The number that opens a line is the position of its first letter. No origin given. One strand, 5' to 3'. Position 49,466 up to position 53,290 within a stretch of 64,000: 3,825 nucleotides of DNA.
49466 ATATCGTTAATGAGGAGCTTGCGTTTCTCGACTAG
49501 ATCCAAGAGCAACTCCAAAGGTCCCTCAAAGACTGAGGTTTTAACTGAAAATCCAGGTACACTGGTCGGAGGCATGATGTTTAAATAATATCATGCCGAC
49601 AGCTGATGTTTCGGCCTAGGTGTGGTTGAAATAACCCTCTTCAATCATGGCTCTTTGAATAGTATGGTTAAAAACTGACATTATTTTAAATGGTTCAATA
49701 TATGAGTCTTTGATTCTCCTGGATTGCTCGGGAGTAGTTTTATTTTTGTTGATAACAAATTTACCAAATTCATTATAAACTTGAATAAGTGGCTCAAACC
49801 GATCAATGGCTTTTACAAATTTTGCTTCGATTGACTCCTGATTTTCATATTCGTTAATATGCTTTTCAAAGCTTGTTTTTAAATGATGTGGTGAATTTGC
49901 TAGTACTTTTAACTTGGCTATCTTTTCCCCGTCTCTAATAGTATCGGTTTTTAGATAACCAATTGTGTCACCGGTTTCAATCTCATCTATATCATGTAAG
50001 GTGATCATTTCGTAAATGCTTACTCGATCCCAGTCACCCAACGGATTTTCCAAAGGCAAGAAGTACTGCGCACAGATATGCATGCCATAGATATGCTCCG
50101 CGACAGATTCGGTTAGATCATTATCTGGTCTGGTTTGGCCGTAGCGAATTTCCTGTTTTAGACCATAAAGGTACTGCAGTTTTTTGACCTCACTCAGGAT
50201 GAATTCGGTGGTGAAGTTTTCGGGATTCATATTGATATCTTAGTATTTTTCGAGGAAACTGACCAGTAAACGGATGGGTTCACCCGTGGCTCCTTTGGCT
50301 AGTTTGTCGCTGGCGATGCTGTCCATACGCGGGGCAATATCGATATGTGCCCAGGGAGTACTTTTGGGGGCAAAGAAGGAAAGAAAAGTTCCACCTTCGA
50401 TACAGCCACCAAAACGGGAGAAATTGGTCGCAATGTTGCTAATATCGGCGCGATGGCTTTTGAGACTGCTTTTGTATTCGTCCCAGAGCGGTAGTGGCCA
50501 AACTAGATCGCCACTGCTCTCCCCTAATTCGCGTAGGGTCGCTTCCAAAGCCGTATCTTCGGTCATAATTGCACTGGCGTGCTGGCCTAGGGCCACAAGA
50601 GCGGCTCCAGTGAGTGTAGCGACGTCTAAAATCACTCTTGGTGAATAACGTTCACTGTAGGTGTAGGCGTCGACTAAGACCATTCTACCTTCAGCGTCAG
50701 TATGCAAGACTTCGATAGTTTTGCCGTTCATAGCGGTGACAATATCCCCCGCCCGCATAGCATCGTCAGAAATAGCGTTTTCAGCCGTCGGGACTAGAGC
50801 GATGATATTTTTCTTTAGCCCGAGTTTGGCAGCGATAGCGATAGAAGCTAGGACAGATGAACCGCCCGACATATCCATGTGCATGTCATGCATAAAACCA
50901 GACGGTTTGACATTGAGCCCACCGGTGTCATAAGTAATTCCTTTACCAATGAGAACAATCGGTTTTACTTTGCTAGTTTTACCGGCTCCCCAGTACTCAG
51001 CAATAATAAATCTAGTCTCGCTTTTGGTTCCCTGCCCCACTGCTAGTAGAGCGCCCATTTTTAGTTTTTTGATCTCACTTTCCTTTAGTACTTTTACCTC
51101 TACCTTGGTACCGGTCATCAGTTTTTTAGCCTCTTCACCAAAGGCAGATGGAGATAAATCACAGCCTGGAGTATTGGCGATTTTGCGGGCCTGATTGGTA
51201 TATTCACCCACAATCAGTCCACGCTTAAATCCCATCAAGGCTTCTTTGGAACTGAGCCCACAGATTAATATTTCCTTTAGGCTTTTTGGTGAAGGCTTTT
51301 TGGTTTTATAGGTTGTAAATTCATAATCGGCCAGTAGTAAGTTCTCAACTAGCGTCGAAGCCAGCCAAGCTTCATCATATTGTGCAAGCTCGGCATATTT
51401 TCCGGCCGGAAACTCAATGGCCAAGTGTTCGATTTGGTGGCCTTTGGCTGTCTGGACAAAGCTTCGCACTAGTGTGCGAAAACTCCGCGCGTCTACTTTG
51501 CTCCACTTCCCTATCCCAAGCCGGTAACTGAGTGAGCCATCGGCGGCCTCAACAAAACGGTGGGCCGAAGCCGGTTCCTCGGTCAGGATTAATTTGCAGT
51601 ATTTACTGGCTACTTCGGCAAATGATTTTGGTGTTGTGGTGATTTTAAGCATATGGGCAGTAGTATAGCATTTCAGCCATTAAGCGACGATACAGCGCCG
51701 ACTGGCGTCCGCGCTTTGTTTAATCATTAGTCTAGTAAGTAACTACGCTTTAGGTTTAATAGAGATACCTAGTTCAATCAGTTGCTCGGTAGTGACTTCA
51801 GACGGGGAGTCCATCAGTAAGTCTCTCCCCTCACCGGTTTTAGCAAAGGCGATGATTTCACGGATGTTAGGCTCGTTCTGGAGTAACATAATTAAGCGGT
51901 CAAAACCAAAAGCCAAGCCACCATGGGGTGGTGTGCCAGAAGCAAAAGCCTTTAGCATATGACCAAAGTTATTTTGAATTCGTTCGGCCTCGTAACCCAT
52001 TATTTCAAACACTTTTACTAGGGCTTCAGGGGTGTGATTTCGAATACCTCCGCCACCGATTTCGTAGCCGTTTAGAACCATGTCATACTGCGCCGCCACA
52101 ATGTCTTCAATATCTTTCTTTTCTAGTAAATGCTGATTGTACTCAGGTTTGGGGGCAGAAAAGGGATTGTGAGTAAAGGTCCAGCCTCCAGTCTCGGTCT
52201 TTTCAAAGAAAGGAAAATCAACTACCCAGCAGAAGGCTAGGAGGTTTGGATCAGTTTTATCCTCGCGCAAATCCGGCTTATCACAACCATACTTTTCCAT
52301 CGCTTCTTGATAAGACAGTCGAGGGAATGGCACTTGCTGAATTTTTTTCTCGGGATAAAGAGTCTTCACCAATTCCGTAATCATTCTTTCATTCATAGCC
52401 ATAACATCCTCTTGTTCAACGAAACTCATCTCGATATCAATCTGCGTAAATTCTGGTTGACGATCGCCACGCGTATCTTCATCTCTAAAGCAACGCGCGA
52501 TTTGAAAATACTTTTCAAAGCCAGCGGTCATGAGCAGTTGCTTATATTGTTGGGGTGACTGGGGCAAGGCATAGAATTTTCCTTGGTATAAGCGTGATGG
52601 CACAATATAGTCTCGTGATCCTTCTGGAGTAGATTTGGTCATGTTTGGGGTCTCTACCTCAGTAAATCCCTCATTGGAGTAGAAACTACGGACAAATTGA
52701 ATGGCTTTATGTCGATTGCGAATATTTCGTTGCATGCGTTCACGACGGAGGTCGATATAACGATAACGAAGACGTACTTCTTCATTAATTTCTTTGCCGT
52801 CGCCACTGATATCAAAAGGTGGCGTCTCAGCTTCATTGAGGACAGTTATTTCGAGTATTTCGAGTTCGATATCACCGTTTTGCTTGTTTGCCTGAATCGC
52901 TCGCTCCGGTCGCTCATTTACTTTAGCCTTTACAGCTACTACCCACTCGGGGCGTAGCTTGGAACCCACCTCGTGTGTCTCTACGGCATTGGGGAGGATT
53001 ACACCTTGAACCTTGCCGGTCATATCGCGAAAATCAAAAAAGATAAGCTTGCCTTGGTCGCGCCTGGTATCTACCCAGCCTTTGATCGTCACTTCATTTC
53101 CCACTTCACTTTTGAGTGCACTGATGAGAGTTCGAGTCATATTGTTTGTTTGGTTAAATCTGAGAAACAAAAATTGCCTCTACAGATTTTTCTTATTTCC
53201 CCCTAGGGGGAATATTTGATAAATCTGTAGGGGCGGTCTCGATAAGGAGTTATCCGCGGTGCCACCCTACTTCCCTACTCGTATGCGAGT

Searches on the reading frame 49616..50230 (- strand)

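Call 54: search_protein_families(library=pfam, proteins=[window:49616-50230:-])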
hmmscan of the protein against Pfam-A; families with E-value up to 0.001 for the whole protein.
window:49616-50230:- (204 aa): 3 families
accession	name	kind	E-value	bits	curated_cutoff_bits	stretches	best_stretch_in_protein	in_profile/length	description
PF13023.12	HD_3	-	8.2e-23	81.6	22.5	1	24-166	4-146/165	HD domain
PF12917.13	YfbR-like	-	2.7e-10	40.7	25.9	1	20-156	5-146/182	5'-deoxynucleotidase YfbR-like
PF01966.28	HD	-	0.00058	20.6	22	0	62-147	20-115/116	HD domain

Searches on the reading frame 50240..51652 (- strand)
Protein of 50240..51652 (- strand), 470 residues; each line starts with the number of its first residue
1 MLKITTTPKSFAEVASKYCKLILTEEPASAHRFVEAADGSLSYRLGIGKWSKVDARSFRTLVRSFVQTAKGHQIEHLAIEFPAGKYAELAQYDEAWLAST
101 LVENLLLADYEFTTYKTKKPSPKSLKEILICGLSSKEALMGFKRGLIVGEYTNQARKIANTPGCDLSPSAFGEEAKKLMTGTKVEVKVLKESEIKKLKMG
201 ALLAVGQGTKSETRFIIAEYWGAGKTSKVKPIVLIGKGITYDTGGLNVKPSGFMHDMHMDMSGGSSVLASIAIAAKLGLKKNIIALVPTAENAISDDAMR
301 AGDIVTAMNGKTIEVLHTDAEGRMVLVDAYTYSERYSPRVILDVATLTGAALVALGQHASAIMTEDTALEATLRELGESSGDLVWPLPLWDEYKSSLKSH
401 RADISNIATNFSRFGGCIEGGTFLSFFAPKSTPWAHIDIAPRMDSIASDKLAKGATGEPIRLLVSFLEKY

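Call 54: search_protein_families(library=pfam, proteins=[window:50240-51652:-])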
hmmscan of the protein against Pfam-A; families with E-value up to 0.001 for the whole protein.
window:50240-51652:- (470 aa): 2 families
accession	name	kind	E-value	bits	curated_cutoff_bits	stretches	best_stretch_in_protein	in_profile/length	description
PF00883.26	Peptidase_M17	-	1.7e-104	349.9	25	1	154-464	2-310/310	Cytosol aminopeptidase family, catalytic domain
PF02789.23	Peptidase_M17_N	-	7.5e-09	36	23.4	1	45-119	58-129/129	Cytosol aminopeptidase family, N-terminal domain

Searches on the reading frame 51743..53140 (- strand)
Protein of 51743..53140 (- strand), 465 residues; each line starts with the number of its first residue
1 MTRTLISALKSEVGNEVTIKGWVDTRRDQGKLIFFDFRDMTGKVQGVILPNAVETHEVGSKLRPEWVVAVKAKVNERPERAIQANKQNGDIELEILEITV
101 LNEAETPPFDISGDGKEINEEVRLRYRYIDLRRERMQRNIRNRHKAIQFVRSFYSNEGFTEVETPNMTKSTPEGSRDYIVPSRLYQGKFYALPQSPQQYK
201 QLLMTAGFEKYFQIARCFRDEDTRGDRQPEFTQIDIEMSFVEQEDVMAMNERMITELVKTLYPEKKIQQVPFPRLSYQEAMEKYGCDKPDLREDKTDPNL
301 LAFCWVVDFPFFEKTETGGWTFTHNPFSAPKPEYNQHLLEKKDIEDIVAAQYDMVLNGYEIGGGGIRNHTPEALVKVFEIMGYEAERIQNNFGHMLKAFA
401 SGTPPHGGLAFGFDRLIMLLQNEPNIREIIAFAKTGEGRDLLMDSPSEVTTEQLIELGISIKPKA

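Call 9: find_related_loci(query=window:51743-53140:-, collection=genome_contigs, flank=3000)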
Query window:51743-53140:- (465 aa) in genome_contigs; peptide patterns used: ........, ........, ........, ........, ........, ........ (x = any residue, [..] = any of these).
600 stretches matched a pattern (row limit reached: there are more); 568 encode a relative of the query (tblastn E <= 1e-3); the best 80 are kept; 80 distinct loci.
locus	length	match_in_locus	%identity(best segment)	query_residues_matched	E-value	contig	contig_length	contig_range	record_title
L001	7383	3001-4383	81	1-461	0e+0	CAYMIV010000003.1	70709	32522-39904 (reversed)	MAG TPA_asm: uncultured Candidatus Saccharibacteria bacterium isolate SRP342105_co2_54 genome assembly, contig: NODE_329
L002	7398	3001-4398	81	1-459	0e+0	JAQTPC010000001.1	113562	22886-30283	MAG: Candidatus Paceibacterota bacterium isolate STB_107 NODE_388_length_113562_cov_4.198175_Sandtown_B, whole genome sh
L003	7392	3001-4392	78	1-464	0e+0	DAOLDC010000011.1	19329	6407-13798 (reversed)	MAG TPA_asm: Candidatus Paceibacterota bacterium isolate AMR_MDS_0144 NODE_501_length_19329_cov_8.971308, whole genome s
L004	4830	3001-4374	80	1-458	0e+0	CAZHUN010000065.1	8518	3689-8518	MAG TPA_asm: uncultured archaeon isolate binchicken_co203_641 genome assembly, contig: k141_144106, whole genome shotgun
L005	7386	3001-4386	76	1-462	0e+0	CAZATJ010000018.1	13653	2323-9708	MAG TPA_asm: uncultured Bdellovibrionales bacterium isolate ERP113451_co3_238 genome assembly, contig: NODE_3559_length_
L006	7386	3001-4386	75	1-462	0e+0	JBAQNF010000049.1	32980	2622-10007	MAG: Candidatus Moraniibacteriota bacterium isolate MFD12002_ilm_asm_bin7 k127_108570, whole genome shotgun sequence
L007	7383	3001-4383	74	1-461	0e+0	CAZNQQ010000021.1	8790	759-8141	MAG TPA_asm: uncultured Candidatus Saccharibacteria bacterium isolate SRP200020_co5_61 genome assembly, contig: NODE_125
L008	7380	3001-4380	75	1-460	0e+0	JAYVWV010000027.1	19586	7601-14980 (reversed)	MAG: Candidatus Moraniibacteriota bacterium isolate GL82_UP_metabat_7 GL82_UP_metabat_7_26, whole genome shotgun sequenc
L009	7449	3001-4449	75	2-461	0e+0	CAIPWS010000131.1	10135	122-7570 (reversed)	uncultured bacterium isolate Umea2p3_bin-1408 genome assembly, contig: bin-1408:131/148, whole genome shotgun sequence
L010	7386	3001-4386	74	1-462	0e+0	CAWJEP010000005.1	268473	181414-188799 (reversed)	MAG: uncultured bacterium isolate MFD04780.bin.2.113 genome assembly, contig: contig_26968, whole genome shotgun sequenc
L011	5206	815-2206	71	3-465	0e+0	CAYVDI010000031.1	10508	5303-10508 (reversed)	MAG TPA_asm: uncultured Bdellovibrionales bacterium isolate SRP135725_co1_487 genome assembly, contig: NODE_8951_length_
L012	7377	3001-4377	73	3-461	0e+0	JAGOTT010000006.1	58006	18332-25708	MAG: Candidatus Moraniibacteriota bacterium isolate Gw_Eff_bin_440 Gw_Eff_787_length_58006_cov_5.511014, whole genome sh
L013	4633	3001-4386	71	1-462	0e+0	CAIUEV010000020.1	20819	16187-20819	uncultured bacterium isolate LaPlata-15m-a_bin-654 genome assembly, contig: bin-654:020/148, whole genome shotgun sequen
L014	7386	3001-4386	71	1-461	0e+0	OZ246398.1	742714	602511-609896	MAG: uncultured Candidatus Saccharibacteria bacterium isolate SRP292972_co1_38 genome assembly, chromosome: 1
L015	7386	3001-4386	69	1-462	0e+0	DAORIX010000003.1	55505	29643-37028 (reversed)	MAG TPA_asm: Candidatus Paceibacterota bacterium isolate AMR_MDS_5566 NODE_73_length_55505_cov_6.656159, whole genome sh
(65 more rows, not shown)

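Call 54: search_protein_families(library=pfam, proteins=[window:51743-53140:-])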
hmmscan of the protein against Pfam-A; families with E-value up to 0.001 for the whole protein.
window:51743-53140:- (465 aa): 3 families
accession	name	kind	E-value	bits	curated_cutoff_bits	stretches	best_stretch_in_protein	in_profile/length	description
PF00152.25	tRNA-synt_2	-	9.7e-116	386.6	25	1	119-435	1-307/308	tRNA synthetases class II (D, K and N)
PF01336.31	tRNA_anti-codon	-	4.1e-16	59.1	27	1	17-101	1-75/75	OB-fold nucleic acid binding domain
PF01409.25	tRNA-synt_2d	-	5.3e-05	23.2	19.8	0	196-268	89-161/246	tRNA synthetases class II core domain (F)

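Call 60: search_protein_families(library=ncbifam, proteins=[window:51743-53140:-], max_evalue=1e-10)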
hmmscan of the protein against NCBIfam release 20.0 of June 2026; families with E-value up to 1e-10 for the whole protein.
window:51743-53140:- (465 aa): 15 families
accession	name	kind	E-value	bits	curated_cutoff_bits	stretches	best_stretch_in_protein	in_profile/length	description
NF001750.0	PRK00476.1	equivalog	9.6e-191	635.1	443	2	10-294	14-296/590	aspartate--tRNA ligase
TIGR00459.1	aspS_bact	equivalog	7.4e-171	569.4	373.85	2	5-294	6-291/586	aspartate--tRNA ligase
NF009460.0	PRK12820.1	equivalog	1.2e-128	430.3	1379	2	10-294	31-324/723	bifunctional aspartyl-tRNA synthetase/aspartyl/glutamyl-tRNA amidotransferase subunit C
NF003483.0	PRK05159.1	equivalog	2.4e-73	247.5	353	1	2-433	4-430/438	aspartate--tRNA(Asn) ligase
TIGR00458.1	aspS_nondisc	equivalog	1.3e-62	212.1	368.4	1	14-434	12-421/428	aspartate--tRNA(Asn) ligase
NF001756.1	PRK00484.1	subfamily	1e-40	139.8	468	1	11-285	48-322/488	lysine--tRNA ligase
NF003037.0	PRK03932.1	equivalog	3.1e-40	138.5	414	1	9-435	11-445/451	asparagine--tRNA ligase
TIGR00457.1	asnS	equivalog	1.4e-39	136.2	342.6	1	4-266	6-269/455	asparagine--tRNA ligase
TIGR00499.1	lysS_bact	equivalog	2.4e-38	132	427.6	1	12-268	51-300/496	lysine--tRNA ligase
NF002821.0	PRK02983.1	equivalog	2e-29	102.3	742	1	3-262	648-900/1102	bifunctional lysylphosphatidylglycerol synthetase/lysine--tRNA ligase LysX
NF009101.0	PRK12445.1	subfamily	6.2e-28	97.6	1026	1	15-285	66-337/505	lysine--tRNA ligase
TIGR00462.1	genX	equivalog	2.9e-23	82.8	286.9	1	141-285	2-143/304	EF-P lysine aminoacylase EpmA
NF006828.0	PRK09350.1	equivalog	1.5e-19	70.4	264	1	137-284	13-156/325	elongation factor P--(R)-beta-lysine ligase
NF005052.0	PRK06462.1-1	equivalog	2e-16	60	368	1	105-262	16-174/353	asparagine synthetase A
NF005054.0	PRK06462.1-4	equivalog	9.4e-16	57.8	309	1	126-434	11-310/318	asparagine synthetase A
